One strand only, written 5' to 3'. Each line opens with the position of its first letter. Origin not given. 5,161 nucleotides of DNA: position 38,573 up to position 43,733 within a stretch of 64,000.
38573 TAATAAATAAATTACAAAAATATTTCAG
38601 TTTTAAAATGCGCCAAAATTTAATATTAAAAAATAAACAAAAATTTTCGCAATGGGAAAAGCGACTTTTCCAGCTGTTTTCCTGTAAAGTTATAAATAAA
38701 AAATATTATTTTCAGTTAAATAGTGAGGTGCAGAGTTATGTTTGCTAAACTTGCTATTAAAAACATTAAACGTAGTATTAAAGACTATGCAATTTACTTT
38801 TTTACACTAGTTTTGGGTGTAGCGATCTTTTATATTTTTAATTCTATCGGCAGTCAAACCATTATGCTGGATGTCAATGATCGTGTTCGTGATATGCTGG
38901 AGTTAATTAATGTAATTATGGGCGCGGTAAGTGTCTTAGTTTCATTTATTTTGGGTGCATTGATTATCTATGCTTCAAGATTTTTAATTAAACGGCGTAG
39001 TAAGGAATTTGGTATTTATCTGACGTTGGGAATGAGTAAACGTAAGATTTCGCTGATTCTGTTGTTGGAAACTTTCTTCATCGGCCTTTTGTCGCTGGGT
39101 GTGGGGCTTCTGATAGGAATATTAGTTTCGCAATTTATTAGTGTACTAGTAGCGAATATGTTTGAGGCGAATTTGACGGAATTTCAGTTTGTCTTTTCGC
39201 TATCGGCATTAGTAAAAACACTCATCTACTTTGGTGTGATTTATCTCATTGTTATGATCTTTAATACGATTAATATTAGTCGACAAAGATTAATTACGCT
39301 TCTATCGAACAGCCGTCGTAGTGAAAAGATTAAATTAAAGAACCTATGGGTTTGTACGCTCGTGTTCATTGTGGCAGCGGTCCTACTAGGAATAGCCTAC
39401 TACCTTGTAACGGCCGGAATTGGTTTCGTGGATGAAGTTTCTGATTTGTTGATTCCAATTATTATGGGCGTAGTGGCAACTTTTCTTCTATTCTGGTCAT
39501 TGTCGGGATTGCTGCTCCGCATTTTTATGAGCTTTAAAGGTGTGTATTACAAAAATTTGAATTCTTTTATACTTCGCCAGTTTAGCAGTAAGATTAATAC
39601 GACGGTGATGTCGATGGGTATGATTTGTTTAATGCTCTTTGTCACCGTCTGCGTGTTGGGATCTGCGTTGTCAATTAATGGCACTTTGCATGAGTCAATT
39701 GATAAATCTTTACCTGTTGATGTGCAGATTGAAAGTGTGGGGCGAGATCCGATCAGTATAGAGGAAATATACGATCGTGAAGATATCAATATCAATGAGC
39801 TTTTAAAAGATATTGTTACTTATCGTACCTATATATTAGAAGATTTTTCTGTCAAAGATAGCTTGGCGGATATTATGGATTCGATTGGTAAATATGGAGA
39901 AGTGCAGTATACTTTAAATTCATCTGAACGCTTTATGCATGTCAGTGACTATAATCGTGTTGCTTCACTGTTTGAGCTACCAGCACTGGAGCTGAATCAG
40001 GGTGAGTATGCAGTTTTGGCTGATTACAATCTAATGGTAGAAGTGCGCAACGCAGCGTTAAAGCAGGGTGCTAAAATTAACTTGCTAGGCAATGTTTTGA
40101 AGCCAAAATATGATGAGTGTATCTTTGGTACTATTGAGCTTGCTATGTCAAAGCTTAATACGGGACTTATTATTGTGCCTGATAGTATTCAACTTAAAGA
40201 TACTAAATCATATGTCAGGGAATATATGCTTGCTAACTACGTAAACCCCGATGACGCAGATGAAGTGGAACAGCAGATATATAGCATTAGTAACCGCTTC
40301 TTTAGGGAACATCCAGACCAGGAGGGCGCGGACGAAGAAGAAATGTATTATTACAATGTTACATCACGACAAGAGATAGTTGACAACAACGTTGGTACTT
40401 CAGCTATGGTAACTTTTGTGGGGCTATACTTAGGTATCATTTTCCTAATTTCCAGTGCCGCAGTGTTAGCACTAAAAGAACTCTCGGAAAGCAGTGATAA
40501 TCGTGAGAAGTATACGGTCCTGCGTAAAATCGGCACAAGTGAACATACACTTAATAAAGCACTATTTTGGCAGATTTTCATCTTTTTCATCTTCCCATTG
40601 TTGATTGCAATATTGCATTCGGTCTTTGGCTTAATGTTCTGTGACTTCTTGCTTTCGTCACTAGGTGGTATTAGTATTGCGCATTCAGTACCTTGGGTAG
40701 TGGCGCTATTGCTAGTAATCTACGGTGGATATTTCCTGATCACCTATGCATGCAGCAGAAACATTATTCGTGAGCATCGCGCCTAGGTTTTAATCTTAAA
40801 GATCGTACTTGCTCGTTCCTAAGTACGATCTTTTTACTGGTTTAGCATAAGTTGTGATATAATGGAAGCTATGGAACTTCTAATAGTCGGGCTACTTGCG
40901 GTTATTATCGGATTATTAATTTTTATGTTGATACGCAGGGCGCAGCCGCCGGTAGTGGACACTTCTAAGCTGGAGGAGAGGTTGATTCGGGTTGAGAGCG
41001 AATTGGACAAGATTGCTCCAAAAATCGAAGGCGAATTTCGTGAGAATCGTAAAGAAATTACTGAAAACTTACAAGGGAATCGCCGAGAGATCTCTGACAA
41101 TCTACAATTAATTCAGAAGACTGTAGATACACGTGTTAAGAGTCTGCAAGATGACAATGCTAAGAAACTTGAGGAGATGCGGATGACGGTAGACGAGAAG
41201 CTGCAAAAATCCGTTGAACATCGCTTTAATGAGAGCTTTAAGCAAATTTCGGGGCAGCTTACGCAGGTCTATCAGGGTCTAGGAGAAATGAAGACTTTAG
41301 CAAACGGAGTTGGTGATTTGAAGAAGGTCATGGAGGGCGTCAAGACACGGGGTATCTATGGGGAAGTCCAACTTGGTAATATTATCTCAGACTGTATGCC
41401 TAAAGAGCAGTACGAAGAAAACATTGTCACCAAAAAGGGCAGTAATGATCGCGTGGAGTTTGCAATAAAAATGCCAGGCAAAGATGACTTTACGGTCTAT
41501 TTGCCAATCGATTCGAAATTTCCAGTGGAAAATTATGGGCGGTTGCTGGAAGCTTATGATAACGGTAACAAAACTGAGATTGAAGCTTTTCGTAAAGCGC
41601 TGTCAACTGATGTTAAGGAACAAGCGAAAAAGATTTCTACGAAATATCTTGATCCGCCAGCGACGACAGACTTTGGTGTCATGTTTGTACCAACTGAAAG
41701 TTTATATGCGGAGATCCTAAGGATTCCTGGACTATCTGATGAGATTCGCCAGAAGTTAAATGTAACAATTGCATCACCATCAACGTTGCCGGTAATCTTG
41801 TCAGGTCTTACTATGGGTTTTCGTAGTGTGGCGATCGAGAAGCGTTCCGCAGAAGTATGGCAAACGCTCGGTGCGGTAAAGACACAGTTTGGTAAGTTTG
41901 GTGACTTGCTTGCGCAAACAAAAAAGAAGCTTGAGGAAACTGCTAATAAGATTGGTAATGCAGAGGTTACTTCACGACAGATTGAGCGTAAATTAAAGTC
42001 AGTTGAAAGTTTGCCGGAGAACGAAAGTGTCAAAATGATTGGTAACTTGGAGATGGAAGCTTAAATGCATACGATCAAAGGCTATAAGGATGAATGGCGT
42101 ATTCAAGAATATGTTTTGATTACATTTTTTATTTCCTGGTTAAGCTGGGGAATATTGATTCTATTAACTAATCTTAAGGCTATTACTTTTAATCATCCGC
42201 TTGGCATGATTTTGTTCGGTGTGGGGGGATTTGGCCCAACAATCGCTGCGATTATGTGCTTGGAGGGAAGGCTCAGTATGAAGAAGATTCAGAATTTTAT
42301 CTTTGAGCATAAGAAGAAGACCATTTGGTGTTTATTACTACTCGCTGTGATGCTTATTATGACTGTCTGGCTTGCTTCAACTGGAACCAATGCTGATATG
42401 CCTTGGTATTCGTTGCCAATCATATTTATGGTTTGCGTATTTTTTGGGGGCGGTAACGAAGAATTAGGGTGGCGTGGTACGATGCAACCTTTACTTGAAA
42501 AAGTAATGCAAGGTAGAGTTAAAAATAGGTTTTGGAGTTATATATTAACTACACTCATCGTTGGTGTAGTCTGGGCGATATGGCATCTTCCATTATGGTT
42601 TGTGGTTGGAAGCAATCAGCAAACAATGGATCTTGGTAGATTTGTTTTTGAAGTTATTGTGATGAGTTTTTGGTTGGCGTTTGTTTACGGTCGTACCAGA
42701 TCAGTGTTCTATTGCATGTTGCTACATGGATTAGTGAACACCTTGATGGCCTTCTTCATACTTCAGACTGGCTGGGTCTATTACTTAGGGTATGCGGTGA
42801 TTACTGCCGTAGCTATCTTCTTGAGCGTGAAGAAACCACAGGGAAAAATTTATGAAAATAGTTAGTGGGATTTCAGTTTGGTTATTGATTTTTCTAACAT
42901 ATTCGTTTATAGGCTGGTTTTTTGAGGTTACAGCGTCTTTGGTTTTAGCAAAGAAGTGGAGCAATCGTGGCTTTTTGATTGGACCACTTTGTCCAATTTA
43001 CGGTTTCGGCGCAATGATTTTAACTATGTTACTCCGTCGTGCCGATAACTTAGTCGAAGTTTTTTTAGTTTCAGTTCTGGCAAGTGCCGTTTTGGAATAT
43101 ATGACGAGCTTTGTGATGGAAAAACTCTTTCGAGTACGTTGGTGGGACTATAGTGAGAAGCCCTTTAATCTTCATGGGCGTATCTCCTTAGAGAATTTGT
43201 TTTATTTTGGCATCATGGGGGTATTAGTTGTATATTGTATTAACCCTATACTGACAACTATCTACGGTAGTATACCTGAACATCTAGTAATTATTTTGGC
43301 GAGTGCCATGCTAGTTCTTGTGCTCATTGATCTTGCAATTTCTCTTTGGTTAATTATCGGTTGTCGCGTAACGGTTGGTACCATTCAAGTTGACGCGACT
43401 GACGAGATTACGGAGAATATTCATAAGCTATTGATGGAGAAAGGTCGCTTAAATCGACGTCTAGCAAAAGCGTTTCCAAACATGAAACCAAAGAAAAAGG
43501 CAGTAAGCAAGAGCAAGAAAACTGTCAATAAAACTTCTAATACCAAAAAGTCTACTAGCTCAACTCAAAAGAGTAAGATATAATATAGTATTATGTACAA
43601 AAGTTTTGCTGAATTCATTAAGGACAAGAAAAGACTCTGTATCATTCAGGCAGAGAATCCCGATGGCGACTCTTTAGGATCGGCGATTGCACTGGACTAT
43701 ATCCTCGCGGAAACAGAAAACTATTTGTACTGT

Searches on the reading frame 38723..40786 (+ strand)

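Call 11: search_protein_families(library=pfam, proteins=[window:38723-40786:+], max_evalue=0.01)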
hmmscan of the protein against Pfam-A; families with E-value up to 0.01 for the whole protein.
window:38723-40786:+ (687 aa): 1 family
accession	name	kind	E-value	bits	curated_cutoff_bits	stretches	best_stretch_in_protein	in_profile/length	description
PF02687.27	FtsX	-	1.3e-17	64.4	25.5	2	68-188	2-118/120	FtsX-like permease C-terminal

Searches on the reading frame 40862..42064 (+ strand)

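Call 11: search_protein_families(library=pfam, proteins=[window:40862-42064:+], max_evalue=0.01)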
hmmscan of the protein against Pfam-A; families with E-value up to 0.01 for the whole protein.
window:40862-42064:+ (400 aa): 4 families
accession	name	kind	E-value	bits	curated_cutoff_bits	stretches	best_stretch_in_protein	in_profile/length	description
PF02646.22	RmuC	-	1.4e-69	234.9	26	1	101-389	1-289/291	RmuC family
PF06013.18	WXG100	-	0.00018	22.1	27.3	0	35-97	21-83/86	Proteins of 100 residues with WXG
PF01442.23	Apolipoprotein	-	0.00099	19.3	90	1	35-143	36-140/190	Apolipoprotein A1/A4/E domain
PF04513.17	Baculo_PEP_C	-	0.0023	18.5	38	0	71-154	12-98/140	Baculovirus polyhedron envelope protein, PEP, C terminus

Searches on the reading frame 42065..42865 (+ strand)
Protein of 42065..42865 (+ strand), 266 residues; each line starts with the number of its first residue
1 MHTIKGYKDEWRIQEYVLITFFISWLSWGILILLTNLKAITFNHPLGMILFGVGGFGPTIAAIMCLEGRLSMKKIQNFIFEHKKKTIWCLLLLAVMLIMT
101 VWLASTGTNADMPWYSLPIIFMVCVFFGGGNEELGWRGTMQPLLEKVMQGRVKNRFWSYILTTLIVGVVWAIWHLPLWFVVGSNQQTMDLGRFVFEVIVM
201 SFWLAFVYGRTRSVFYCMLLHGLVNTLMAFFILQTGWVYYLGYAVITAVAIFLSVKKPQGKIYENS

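Call 11: search_protein_families(library=pfam, proteins=[window:42065-42865:+], max_evalue=0.01)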
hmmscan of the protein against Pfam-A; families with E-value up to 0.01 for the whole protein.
window:42065-42865:+ (266 aa): 1 family
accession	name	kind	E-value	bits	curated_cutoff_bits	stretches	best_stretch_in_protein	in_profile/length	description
PF02517.21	Rce1-like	-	7.8e-15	55.4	22.4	1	117-226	4-92/93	Type II CAAX prenyl endopeptidase Rce1-like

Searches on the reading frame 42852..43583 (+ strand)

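Call 26: search_protein_families(library=pfam, proteins=[window:42852-43583:+], max_evalue=0.001)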
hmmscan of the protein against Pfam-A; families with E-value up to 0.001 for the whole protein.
window:42852-43583:+ (243 aa): 1 family
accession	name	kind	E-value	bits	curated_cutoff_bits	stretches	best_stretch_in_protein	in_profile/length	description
PF06541.16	ABC_trans_CmpB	-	2.2e-49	167.9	25.9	1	12-164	1-150/151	Putative ABC-transporter type IV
